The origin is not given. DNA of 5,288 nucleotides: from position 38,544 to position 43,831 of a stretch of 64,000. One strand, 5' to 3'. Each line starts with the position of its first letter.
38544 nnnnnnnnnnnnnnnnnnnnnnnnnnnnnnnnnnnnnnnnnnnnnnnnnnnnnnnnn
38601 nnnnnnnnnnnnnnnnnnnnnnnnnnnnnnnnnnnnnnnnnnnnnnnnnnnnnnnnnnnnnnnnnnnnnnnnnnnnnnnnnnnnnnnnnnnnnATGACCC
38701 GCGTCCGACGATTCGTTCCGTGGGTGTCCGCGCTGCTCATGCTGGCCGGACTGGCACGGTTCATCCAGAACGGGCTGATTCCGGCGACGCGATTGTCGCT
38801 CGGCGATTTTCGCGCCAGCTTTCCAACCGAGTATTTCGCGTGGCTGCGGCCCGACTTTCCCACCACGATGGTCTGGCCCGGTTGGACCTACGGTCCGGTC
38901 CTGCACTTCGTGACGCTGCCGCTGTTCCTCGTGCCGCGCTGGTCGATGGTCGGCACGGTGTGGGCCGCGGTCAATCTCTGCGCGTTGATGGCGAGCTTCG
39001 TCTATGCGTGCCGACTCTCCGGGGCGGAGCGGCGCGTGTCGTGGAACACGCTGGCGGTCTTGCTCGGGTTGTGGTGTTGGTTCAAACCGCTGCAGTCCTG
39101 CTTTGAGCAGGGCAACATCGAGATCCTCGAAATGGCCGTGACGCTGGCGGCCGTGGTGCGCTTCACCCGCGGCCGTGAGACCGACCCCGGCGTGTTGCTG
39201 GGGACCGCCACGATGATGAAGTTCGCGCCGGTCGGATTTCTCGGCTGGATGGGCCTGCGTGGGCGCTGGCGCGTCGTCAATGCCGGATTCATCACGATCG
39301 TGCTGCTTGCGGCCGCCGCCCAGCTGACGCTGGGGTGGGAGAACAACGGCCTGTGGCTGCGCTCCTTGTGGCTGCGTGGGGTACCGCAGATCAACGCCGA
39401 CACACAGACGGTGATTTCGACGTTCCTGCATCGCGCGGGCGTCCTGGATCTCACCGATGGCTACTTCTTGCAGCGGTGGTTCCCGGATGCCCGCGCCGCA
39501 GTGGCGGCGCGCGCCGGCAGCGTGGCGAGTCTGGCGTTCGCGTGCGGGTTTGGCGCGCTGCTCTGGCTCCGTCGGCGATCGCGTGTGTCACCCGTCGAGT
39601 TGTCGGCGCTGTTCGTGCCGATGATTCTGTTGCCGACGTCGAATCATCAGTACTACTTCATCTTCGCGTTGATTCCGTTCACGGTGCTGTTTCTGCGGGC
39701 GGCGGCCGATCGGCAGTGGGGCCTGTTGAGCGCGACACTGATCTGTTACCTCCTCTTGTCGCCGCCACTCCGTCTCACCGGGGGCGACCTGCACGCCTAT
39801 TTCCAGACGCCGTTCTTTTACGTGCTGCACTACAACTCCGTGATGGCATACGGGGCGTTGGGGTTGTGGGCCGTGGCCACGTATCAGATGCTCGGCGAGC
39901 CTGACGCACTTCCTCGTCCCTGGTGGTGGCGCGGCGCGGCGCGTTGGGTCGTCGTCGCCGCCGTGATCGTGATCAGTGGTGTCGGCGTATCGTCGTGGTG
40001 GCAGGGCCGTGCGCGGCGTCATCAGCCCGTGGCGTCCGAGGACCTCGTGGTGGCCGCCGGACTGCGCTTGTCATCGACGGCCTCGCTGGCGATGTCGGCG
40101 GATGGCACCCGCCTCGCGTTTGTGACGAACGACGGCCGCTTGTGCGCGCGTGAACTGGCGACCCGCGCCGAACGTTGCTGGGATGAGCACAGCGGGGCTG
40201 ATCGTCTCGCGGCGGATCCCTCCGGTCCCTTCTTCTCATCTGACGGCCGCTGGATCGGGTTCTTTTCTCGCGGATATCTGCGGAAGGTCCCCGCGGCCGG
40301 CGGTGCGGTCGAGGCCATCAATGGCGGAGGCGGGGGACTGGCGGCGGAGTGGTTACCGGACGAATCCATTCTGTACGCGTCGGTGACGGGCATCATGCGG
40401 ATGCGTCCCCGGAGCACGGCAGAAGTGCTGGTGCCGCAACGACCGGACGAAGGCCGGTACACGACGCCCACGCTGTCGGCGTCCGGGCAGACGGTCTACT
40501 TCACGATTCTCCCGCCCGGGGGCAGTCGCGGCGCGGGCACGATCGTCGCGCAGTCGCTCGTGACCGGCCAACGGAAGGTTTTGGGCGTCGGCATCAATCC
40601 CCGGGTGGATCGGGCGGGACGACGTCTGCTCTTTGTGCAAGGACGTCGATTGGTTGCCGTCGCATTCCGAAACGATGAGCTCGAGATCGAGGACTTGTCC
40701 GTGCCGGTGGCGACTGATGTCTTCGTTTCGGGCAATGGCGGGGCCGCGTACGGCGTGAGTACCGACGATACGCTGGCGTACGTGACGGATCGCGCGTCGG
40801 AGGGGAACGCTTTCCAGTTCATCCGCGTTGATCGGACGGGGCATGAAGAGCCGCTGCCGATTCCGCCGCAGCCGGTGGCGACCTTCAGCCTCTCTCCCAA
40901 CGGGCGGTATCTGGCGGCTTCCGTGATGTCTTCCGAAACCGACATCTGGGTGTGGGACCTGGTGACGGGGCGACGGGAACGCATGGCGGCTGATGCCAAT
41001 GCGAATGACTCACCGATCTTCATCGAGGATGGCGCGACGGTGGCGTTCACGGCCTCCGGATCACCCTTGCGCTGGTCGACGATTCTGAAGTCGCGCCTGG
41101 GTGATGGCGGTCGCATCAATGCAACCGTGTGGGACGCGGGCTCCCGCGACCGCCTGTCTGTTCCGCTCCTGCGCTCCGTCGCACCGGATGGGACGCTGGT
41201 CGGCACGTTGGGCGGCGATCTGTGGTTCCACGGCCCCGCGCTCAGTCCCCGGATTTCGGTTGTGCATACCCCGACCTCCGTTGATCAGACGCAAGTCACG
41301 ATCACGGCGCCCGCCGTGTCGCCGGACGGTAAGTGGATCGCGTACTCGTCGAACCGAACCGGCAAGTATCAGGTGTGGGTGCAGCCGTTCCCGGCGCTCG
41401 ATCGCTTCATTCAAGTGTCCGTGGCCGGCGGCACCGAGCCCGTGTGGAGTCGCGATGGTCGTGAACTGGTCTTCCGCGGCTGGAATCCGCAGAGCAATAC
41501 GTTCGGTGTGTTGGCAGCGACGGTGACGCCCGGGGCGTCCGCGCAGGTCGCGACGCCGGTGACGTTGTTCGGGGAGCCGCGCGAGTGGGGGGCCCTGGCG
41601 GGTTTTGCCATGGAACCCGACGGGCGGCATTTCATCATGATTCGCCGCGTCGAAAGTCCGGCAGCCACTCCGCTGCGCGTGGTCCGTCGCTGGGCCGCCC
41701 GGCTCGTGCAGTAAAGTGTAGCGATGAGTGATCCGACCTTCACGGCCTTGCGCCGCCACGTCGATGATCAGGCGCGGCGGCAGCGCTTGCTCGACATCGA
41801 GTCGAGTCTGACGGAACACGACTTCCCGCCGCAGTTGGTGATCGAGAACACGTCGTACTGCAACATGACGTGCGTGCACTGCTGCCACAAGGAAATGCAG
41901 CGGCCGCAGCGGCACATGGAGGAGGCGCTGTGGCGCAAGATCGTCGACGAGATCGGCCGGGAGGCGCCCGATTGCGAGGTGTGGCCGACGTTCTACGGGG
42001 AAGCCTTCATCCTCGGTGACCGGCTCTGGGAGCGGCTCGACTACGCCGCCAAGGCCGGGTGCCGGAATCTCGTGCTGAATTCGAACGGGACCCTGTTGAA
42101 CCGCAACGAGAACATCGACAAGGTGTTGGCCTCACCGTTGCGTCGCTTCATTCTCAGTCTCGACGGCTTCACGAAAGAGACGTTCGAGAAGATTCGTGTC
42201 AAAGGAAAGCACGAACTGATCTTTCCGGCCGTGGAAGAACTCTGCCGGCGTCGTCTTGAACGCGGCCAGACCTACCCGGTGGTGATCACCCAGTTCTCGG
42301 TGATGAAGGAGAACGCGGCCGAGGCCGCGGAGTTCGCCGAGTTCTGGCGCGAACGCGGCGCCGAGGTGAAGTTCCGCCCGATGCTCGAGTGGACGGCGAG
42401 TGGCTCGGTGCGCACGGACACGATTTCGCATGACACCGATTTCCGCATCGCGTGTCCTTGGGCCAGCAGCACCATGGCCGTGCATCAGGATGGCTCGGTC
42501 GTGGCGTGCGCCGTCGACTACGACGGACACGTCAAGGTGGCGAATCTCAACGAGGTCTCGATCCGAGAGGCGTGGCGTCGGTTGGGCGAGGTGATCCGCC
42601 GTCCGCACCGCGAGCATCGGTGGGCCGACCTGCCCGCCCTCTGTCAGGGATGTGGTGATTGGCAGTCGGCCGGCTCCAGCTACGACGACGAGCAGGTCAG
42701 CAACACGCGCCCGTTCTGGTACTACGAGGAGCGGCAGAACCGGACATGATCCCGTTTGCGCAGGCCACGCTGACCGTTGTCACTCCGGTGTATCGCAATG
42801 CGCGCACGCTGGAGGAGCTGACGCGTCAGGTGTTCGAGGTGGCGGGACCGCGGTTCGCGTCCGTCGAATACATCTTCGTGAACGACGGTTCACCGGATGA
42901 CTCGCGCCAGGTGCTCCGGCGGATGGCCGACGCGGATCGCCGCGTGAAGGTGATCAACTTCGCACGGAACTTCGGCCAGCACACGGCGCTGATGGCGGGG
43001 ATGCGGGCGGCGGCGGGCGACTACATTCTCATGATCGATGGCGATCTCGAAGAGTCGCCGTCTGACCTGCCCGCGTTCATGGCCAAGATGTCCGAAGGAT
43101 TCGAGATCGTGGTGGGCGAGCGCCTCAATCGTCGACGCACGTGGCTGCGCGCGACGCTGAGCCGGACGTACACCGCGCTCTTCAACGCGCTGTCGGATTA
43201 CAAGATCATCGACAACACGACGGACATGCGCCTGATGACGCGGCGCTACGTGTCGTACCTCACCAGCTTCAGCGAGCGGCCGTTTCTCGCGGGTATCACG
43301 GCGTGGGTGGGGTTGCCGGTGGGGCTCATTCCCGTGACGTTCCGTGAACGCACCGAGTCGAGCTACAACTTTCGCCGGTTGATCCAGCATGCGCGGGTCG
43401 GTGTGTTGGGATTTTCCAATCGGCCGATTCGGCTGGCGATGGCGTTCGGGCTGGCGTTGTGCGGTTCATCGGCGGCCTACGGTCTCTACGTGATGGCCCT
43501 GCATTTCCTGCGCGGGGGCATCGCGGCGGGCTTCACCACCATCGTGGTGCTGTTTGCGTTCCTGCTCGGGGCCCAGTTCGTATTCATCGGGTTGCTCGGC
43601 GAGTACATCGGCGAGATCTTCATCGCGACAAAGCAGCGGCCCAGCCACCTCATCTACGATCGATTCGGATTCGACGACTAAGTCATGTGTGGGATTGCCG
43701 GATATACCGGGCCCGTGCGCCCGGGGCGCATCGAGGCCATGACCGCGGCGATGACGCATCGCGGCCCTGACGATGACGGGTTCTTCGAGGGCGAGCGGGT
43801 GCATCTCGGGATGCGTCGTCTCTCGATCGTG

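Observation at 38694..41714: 1006-aa fusion of a polytopic GT-C-like (DUF2029/GT87-like) domain to a TolB/PD40 beta-propeller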

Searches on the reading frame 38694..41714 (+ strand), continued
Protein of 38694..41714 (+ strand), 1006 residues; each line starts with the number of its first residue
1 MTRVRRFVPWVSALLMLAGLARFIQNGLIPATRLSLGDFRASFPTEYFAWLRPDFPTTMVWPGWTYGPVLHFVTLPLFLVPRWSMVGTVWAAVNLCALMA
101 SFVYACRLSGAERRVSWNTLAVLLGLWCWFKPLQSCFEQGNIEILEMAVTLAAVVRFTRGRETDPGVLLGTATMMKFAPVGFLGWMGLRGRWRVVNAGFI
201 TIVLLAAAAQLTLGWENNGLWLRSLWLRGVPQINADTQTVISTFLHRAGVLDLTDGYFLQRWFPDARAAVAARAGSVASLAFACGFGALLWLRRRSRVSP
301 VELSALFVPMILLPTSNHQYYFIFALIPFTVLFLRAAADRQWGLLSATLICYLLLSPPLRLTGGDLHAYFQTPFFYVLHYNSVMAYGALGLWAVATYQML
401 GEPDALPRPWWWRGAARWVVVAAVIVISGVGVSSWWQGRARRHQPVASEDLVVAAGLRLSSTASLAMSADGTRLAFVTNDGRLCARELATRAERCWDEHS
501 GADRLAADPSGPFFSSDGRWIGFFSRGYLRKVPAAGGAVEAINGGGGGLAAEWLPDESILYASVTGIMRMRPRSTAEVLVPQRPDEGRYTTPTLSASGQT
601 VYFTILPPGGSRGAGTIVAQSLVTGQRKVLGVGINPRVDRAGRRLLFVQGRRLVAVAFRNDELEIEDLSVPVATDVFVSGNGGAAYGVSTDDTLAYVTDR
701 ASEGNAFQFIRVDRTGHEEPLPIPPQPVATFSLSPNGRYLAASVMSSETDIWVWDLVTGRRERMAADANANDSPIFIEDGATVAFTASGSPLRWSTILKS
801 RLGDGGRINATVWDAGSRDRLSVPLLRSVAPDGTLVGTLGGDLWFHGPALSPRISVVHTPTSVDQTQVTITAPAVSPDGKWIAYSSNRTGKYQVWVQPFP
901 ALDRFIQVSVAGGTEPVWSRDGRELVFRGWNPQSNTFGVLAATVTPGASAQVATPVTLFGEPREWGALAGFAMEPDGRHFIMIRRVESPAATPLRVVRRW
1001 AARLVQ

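Call 73: find_encoding_contigs(protein=P0061, flank=6000, max_places=2)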
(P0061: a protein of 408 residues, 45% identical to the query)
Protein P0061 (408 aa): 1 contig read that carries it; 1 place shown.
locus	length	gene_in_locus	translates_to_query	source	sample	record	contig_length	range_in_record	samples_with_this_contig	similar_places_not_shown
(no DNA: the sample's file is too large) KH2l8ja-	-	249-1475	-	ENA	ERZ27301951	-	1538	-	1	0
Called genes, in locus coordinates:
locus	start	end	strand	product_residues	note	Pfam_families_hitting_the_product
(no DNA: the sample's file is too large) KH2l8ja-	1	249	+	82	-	?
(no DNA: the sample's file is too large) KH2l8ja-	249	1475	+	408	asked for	PF09594:GT87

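Call 75: find_encoding_contigs(protein=P0060, flank=8000, max_places=2)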
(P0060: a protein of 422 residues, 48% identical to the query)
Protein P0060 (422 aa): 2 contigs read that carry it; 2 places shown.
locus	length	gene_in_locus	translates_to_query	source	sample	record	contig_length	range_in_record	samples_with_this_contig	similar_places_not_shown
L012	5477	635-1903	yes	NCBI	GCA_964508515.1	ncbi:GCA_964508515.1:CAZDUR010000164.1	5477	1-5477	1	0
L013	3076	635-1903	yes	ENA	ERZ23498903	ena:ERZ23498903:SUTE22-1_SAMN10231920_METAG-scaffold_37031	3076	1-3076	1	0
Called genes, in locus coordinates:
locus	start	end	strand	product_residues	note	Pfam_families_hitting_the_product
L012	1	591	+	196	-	?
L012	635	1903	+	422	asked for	PF09594:GT87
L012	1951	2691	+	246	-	PF00535:Glycos_transf_2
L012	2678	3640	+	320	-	PF13489:Methyltransf_23, PF07021:MetW (weak), PF08241:Methyltransf_11, PF08242:Methyltransf_12, PF13649:Methyltransf_25, PF13847:Methyltransf_31 (weak)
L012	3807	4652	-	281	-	-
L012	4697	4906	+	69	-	-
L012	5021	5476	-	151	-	?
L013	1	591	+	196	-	?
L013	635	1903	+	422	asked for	PF09594:GT87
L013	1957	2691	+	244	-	PF00535:Glycos_transf_2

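Call 76: find_encoding_contigs(protein=P0065, flank=8000, max_places=2)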
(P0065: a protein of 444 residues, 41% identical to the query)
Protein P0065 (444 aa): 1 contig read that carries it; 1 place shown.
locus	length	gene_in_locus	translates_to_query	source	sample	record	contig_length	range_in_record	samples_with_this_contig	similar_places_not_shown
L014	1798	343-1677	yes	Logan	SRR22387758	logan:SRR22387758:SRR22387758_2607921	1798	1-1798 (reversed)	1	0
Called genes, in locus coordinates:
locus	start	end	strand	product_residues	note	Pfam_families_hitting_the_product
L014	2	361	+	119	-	?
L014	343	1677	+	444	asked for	PF09594:GT87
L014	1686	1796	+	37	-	?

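Call 84: list_cluster_members(proteins=[P0002, P0015, P0001, L010:5345-5938:+])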
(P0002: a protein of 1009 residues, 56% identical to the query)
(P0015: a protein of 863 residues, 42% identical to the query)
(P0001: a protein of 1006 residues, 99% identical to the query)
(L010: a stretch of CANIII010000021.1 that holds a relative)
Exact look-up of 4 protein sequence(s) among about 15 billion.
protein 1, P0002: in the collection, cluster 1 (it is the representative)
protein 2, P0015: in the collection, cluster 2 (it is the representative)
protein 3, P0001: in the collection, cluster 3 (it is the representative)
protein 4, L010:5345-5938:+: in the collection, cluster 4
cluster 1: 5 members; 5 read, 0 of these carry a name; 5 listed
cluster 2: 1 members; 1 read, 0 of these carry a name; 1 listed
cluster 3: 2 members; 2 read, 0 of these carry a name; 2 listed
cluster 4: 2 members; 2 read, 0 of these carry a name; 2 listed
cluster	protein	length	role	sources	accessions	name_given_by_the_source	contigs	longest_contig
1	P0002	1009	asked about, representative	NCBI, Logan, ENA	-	-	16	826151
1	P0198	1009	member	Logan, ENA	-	-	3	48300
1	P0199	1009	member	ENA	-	-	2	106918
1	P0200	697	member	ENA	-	-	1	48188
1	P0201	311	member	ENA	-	-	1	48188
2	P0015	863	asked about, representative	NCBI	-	-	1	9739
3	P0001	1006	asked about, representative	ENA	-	-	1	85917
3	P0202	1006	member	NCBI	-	-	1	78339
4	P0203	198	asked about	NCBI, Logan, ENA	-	-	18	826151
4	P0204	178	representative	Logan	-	-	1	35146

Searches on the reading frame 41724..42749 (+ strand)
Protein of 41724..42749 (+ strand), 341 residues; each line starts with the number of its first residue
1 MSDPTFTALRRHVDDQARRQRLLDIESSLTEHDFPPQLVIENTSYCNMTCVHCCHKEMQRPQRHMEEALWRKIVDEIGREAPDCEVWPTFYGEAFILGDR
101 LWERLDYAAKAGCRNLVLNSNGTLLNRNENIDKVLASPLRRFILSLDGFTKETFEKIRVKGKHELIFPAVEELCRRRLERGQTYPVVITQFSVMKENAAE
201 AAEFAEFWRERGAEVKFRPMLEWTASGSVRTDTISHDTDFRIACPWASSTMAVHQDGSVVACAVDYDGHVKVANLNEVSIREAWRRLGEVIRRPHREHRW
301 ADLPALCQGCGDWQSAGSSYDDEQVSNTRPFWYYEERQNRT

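Call 5: search_protein_families(library=pfam, proteins=[window:41724-42749:+], max_evalue=0.001)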
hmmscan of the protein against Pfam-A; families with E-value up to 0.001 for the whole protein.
window:41724-42749:+ (341 aa): 2 families
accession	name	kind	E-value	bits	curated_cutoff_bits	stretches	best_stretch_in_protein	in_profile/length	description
PF04055.27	Radical_SAM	-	1.3e-11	45.4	29.5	1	43-205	4-163/166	Radical SAM superfamily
PF13186.11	SPASM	-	3.1e-07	31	21.5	1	244-310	1-66/67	Iron-sulfur cluster-binding domain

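Call 11: search_protein_families(library=ncbifam, proteins=[window:41724-42749:+], max_evalue=0.01)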
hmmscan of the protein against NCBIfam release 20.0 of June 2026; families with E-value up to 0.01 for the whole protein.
window:41724-42749:+ (341 aa): 29 families (the best 25 are shown)
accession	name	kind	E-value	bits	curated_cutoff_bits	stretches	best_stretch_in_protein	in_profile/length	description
TIGR04317.1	W_rSAM_matur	equivalog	9.6e-20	71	380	1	37-212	5-175/349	tungsten cofactor oxidoreductase radical SAM maturase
TIGR04311.1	rSAM_Geo_metal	subfamily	4.2e-14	52.4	400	1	34-215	1-181/423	radical SAM/SPASM family putative metalloenzyme maturase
TIGR04321.1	spiroSPASM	subfamily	5.2e-14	51.8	250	1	34-313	229-505/510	spiro-SPASM protein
TIGR03962.1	mycofact_rSAM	equivalog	8.2e-13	48.2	265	1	37-217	13-182/339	mycofactocin radical SAM maturase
TIGR04055.1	rSAM_NirJ2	equivalog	7.6e-11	42.1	500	1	42-214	6-167/326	putative heme d1 biosynthesis radical SAM protein NirJ2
TIGR04545.1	rSAM_ahbD_hemeb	equivalog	4.2e-10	39.6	500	1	41-177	5-138/339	heme b synthase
TIGR04133.1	rSAM_w_lipo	hypoth_equivalog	1e-09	37.8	425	1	36-206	24-187/350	TIGR04133 family radical SAM/SPASM protein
TIGR04250.1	SCM_rSAM_ScmE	equivalog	2.8e-09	36.3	400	1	37-179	4-143/358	SynChlorMet cassette radical SAM/SPASM protein ScmE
TIGR04546.1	rSAM_ahbC_deAc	equivalog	1.3e-08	34.1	650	1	33-208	36-200/390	12,18-didecarboxysiroheme deacetylase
TIGR02666.1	moaA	equivalog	2.8e-08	33.1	284.05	1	43-238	17-210/336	GTP 3',8-cyclase MoaA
TIGR04053.2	TIGR04053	equivalog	3.2e-08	33.2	395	1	36-210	8-175/366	TIGR04053 family radical SAM/SPASM domain-containing protein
NF001199.0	PRK00164.2-1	equivalog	4e-08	32.8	231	1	38-213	14-180/308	GTP 3',8-cyclase MoaA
TIGR04347.1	pseudo_SAM_Halo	equivalog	4.7e-08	32.7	525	1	25-258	27-250/390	TIGR04347 family pseudo-SAM/SPASM protein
TIGR02668.1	moaA_archaeal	equivalog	9.4e-08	31.4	325.25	1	39-217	13-183/303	GTP 3',8-cyclase MoaA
NF045646.2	rSAM_Se_TrsS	equivalog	1.7e-07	30.2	490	1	38-176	88-225/441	radical SAM (seleno)protein TrsS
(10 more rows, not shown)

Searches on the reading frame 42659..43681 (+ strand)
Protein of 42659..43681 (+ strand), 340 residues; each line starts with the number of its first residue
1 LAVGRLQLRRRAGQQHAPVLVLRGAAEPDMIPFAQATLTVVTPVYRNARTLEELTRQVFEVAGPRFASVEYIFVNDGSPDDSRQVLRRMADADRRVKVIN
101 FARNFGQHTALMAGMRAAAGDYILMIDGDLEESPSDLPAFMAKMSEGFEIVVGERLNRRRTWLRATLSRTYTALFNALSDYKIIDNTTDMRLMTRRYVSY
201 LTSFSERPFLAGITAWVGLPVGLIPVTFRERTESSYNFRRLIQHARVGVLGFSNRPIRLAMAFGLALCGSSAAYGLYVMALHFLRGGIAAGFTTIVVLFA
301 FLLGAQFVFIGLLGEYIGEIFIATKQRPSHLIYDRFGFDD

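Call 5: search_protein_families(library=pfam, proteins=[window:42659-43681:+], max_evalue=0.001)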
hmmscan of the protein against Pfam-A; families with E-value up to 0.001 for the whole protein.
window:42659-43681:+ (340 aa): 3 families
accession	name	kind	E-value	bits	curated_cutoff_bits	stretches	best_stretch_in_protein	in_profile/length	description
PF00535.33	Glycos_transf_2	-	2.4e-28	99.6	23.3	1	39-198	1-164/168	Glycosyl transferase family 2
PF10111.15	Glyco_tranf_2_2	-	3.8e-06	27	27.3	1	67-139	28-101/276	Glycosyltransferase like family 2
PF13641.12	Glyco_tranf_2_3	-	3.2e-05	24.5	27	1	38-166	3-135/230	Glycosyltransferase like family 2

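Call 11: search_protein_families(library=ncbifam, proteins=[window:42659-43681:+], max_evalue=0.01)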
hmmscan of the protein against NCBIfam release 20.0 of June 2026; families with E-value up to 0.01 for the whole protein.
window:42659-43681:+ (340 aa): 18 families
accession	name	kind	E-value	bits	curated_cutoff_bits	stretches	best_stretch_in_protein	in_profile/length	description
NF047588.1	GlcsyltransPgfSStrep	equivalog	4.7e-59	200.1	500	1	38-333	3-303/308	glycosyltransferase PgfS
NF007986.1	PRK10714.1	equivalog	6.8e-43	146.9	529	1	38-332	8-308/316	undecaprenyl-phosphate 4-deoxy-4-formamido-L-arabinose transferase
TIGR03937.1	PgaC_IcaA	equivalog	4.6e-15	55.5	422.3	1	37-129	46-135/407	poly-beta-1,6-N-acetyl-D-glucosamine synthase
NF047683.1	TeichurnBiosyTuaG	equivalog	1.2e-12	48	400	1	35-171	5-141/252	teichuronic acid biosynthesis protein TuaG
TIGR04182.1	glyco_TIGR04182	equivalog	2e-11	43.8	325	1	39-317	3-282/293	S-layer glycoprotein N-glycosyltransferase AglJ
NF007482.0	PRK10073.1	equivalog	2e-10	40.2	423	1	36-133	6-99/334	glycosyltransferase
TIGR03965.1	mycofact_glyco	equivalog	4.3e-10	39.1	280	1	6-154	43-189/467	mycofactocin biosynthesis glycosyltransferase MftF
NF041875.1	EPS_EpsD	equivalog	4.2e-09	36.3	370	1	39-152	2-112/325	exopolysaccharide biosynthesis glycosyltransferase EpsD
NF050050.1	ProtGlycPglI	equivalog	1.2e-08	34.7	500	1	37-168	3-132/306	GalNAc(5)-diNAcBac-PP-undecaprenol beta-1,3-glucosyltransferase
TIGR03111.1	glyc2_xrt_Gpos1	hypoth_equivalog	3.2e-08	32.8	363.95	1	37-129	50-141/439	TIGR03111 family XrtG-associated glycosyltransferase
TIGR04242.1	nodulat_NodC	equivalog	1.5e-06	27.4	550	1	38-165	50-180/395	chitooligosaccharide synthase NodC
TIGR04283.1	glyco_like_mftF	equivalog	7.7e-06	25.6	182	1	38-131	1-84/221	TIGR04283 family arsenosugar biosynthesis glycosyltransferase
NF041391.1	DPhHxTase_Halo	equivalog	1.8e-05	23.9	375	1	72-199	27-151/213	dolichyl-phosphate hexose transferase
NF053739.1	GlytfEpsEBac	equivalog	0.00028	19.9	450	1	39-129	4-92/265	glycosyltransferase EpsE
NF010496.0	PRK13915.1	equivalog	0.0012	18.1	262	1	35-135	30-132/307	glucosyl-3-phosphoglycerate synthase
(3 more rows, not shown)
